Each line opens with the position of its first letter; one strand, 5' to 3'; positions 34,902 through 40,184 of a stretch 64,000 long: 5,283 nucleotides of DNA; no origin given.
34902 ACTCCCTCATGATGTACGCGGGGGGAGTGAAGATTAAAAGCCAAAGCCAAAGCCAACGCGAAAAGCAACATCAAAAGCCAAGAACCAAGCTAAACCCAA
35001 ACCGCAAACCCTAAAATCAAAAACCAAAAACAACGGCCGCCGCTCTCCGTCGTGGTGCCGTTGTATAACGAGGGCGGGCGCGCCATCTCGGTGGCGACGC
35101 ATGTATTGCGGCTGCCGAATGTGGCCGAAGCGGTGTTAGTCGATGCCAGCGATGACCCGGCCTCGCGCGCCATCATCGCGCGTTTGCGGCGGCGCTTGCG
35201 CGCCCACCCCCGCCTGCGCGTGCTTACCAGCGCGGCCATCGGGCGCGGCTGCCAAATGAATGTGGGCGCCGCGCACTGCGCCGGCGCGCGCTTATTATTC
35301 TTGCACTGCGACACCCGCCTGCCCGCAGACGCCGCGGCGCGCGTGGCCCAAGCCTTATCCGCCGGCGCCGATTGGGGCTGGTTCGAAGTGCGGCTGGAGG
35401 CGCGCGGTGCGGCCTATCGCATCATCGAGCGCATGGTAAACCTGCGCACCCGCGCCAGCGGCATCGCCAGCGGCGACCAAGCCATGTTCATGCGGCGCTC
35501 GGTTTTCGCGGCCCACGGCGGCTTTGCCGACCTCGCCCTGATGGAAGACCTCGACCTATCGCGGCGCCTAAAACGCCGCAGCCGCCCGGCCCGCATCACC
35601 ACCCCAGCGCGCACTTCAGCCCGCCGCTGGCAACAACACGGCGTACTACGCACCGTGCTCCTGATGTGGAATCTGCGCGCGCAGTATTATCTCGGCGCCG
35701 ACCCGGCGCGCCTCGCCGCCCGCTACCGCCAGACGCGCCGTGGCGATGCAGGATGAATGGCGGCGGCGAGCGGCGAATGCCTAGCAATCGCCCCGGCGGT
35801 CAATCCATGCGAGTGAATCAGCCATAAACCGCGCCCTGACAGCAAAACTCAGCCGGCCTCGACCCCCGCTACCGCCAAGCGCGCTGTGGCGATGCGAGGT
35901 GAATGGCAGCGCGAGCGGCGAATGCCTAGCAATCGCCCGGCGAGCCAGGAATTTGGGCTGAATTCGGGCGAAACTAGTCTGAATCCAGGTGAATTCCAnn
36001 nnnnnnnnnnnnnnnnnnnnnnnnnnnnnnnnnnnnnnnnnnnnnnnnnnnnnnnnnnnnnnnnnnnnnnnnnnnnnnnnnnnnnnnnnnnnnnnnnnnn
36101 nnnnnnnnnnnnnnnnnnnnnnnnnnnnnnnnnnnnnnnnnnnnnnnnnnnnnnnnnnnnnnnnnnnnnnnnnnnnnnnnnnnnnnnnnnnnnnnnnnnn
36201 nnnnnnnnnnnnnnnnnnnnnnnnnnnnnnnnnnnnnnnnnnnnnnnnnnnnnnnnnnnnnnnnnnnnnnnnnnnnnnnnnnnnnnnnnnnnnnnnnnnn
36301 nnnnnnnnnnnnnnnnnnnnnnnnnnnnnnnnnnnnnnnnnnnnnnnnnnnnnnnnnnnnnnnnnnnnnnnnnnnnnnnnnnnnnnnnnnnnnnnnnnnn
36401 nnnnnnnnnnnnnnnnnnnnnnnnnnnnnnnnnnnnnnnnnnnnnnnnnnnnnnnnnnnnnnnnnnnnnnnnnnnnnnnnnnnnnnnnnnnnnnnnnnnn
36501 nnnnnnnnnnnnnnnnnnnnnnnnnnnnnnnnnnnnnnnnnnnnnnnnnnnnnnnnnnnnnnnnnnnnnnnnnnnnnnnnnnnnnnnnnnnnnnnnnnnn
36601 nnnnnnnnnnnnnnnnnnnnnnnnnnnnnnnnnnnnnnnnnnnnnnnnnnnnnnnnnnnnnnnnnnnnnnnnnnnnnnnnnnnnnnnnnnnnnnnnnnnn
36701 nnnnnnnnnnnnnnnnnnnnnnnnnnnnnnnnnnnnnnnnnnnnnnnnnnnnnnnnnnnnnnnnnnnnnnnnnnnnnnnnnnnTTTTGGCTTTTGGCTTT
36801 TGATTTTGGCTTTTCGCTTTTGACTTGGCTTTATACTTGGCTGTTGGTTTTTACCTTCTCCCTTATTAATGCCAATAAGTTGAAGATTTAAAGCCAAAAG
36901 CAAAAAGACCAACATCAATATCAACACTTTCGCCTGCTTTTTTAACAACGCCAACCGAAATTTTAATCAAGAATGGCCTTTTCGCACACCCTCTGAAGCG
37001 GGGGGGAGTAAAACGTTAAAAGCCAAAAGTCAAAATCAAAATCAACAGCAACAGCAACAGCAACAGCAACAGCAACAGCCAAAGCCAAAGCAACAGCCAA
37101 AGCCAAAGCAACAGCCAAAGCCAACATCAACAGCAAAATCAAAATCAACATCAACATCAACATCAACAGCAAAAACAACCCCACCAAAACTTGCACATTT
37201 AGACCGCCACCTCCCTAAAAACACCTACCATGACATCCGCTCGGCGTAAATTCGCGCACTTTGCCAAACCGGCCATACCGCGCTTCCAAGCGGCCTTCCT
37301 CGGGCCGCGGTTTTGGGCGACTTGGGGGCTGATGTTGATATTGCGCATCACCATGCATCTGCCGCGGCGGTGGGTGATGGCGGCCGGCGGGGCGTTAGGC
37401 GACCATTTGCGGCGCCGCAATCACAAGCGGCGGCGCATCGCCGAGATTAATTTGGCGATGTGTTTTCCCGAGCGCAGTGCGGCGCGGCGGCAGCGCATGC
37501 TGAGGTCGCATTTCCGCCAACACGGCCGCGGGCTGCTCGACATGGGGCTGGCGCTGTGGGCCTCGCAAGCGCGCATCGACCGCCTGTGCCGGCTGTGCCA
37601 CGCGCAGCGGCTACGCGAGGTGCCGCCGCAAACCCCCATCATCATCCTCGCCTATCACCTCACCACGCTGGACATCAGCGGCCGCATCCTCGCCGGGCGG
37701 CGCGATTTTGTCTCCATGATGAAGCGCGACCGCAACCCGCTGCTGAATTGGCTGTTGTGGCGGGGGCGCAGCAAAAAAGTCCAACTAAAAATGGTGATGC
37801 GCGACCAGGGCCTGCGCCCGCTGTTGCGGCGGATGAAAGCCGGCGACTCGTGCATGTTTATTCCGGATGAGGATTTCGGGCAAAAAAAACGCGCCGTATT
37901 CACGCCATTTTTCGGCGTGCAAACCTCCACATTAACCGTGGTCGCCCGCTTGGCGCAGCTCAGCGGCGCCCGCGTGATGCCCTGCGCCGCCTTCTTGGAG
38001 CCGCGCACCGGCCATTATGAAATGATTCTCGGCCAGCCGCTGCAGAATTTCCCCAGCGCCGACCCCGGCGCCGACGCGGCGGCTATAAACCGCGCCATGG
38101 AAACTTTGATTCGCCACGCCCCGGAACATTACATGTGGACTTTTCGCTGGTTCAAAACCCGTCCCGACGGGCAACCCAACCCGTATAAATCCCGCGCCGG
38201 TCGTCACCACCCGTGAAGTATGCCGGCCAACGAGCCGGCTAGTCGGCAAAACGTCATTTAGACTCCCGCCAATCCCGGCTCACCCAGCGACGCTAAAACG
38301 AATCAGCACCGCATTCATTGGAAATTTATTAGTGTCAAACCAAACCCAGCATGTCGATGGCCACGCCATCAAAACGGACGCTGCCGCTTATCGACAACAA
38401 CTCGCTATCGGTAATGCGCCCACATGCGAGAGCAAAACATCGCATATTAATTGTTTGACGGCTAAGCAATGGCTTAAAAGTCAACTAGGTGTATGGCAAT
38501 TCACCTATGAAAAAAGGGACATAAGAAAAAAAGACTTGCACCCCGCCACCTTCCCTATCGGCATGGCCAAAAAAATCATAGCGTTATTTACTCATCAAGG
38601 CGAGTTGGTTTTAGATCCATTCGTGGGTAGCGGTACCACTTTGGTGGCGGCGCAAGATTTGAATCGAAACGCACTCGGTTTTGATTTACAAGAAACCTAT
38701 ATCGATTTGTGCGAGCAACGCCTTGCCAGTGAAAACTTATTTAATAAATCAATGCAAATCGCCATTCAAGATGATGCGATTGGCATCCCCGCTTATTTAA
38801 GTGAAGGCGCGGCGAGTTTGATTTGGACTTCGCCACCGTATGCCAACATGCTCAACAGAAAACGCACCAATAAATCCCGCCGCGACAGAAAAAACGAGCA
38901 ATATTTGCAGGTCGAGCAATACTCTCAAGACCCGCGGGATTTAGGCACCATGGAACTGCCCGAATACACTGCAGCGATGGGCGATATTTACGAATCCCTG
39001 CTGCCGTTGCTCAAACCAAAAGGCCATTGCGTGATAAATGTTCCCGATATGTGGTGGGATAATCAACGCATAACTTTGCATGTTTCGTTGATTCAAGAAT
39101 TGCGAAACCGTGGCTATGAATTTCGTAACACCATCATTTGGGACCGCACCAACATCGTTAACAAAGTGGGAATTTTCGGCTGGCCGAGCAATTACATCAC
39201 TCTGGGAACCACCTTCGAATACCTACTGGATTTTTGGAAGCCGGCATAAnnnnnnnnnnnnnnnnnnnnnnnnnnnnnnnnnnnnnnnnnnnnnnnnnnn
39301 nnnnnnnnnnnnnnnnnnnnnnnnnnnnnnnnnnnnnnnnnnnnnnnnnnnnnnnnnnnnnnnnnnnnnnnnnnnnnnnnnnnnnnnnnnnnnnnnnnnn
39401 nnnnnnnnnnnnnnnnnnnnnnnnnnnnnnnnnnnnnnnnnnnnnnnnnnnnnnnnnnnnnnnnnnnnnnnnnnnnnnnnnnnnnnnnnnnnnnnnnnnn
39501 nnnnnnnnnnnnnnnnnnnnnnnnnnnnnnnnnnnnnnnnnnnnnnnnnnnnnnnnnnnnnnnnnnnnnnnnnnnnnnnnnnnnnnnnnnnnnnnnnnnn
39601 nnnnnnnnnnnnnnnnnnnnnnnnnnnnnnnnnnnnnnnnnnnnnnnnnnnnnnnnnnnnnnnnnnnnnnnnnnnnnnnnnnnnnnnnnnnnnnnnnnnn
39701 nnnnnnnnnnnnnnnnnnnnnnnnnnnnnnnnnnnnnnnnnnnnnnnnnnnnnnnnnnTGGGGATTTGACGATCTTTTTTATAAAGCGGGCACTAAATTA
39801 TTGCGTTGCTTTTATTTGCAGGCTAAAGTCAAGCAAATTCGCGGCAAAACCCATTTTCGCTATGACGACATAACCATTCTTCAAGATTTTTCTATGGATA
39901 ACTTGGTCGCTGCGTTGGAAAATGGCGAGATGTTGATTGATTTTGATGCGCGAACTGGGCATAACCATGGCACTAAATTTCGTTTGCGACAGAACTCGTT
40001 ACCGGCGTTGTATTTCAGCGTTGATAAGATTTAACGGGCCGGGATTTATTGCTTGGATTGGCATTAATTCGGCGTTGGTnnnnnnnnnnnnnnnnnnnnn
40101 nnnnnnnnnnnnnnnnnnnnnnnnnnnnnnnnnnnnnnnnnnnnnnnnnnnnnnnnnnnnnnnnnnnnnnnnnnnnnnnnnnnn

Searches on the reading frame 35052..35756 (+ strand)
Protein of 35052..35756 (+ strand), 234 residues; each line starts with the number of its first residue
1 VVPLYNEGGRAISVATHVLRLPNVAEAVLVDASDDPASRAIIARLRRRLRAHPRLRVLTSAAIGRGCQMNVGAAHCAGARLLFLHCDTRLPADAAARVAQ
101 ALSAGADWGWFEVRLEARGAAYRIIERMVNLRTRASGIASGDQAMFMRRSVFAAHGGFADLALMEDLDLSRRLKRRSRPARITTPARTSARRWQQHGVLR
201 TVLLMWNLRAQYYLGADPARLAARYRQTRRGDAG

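Call 35: search_protein_families(library=pfam, proteins=[window:35052-35756:+], max_evalue=0.0001)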
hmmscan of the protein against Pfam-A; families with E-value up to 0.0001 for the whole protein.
window:35052-35756:+ (234 aa): 1 family
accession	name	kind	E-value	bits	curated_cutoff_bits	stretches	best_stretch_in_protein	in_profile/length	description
PF00535.33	Glycos_transf_2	-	1.3e-05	25.6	23.3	1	2-120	4-124/168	Glycosyl transferase family 2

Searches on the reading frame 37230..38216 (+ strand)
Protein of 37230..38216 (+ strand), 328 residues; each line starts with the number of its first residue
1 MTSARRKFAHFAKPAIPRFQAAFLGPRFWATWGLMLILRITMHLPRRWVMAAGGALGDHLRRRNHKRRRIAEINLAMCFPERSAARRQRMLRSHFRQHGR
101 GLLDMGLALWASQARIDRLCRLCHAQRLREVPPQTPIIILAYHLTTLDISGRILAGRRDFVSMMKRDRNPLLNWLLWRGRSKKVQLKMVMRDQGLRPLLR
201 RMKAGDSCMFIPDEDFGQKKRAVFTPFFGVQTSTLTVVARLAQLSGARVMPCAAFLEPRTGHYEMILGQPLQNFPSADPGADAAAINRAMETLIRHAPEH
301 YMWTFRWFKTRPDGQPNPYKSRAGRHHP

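Call 35: search_protein_families(library=pfam, proteins=[window:37230-38216:+], max_evalue=0.0001)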
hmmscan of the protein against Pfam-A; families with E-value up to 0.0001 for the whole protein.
window:37230-38216:+ (328 aa): 1 family
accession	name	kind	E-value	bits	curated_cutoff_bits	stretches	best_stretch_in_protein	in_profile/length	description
PF03279.18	Lip_A_acyltrans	-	8.8e-58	196.3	22.3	1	17-310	2-295/295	Bacterial lipid A biosynthesis acyltransferase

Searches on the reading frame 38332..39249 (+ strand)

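Call 35: search_protein_families(library=pfam, proteins=[window:38332-39249:+], max_evalue=0.0001)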
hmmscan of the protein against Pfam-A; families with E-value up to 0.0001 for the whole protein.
window:38332-39249:+ (305 aa): 1 family
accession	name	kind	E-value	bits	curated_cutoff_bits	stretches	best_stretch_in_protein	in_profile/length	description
PF01555.25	N6_N4_Mtase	-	2.4e-30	106.6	26.7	2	32-128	124-220/221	DNA methylase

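Call 66: search_protein_families(library=padloc, proteins=[window:38332-39249:+], max_evalue=0.00001)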
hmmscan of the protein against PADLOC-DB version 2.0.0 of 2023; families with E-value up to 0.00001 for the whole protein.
window:38332-39249:+ (305 aa): 55 families (the best 25 are shown)
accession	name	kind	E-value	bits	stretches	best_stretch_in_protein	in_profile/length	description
PDLC03363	MTase_II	-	2.7e-142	471.4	1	22-304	9-293/294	Type II methyltransferase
PDLC03353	MTase_II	-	1.7e-41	140.5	2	38-135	159-256/260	Type II methyltransferase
PDLC03371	MTase_II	-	1.5e-29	101.3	1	48-134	169-255/260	Type II methyltransferase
PDLC03350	MTase_II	-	1.4e-27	94.9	1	45-133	212-297/312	Type II methyltransferase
PDLC03391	MTase_II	-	2e-26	90.6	1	64-301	141-377/381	Type II methyltransferase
PDLC03387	MTase_II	-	4.3e-26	89.7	1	66-140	210-282/289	Type II methyltransferase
PDLC03299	MTase_II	-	1.9e-20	71.5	1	53-138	179-264/296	Type II methyltransferase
PDLC03260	MTase_II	-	1.1e-19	68.6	1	42-147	221-323/349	Type II methyltransferase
PDLC03283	MTase_II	-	1.5e-18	65.2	1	54-135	191-275/352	Type II methyltransferase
PDLC03339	MTase_II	-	3.7e-17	60.2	1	54-132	194-272/399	Type II methyltransferase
PDLC03241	MTase_II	-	1.1e-16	58.9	1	66-145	368-445/447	Type II methyltransferase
PDLC03259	MTase_II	-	2.2e-16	57.7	1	29-132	158-256/423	Type II methyltransferase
PDLC03216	MTase_II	-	4.4e-16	56.8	1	62-142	186-266/364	Type II methyltransferase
PDLC03228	MTase_II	-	8.1e-16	56.5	1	69-147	143-218/227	Type II methyltransferase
PDLC03305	MTase_II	-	2.7e-15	54.6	1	53-142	171-255/513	Type II methyltransferase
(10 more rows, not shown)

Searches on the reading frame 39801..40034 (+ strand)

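Call 66: search_protein_families(library=padloc, proteins=[window:39801-40034:+], max_evalue=0.00001)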
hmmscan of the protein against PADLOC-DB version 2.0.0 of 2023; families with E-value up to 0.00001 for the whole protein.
window:39801-40034:+ (77 aa): 2 families
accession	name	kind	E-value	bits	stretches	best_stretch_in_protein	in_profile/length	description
PDLC03524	REase_II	-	4.8e-16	57.3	1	2-71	182-251/260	Type II restriction enzyme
PDLC03305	MTase_II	-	1.6e-15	55.3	1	2-71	435-504/513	Type II methyltransferase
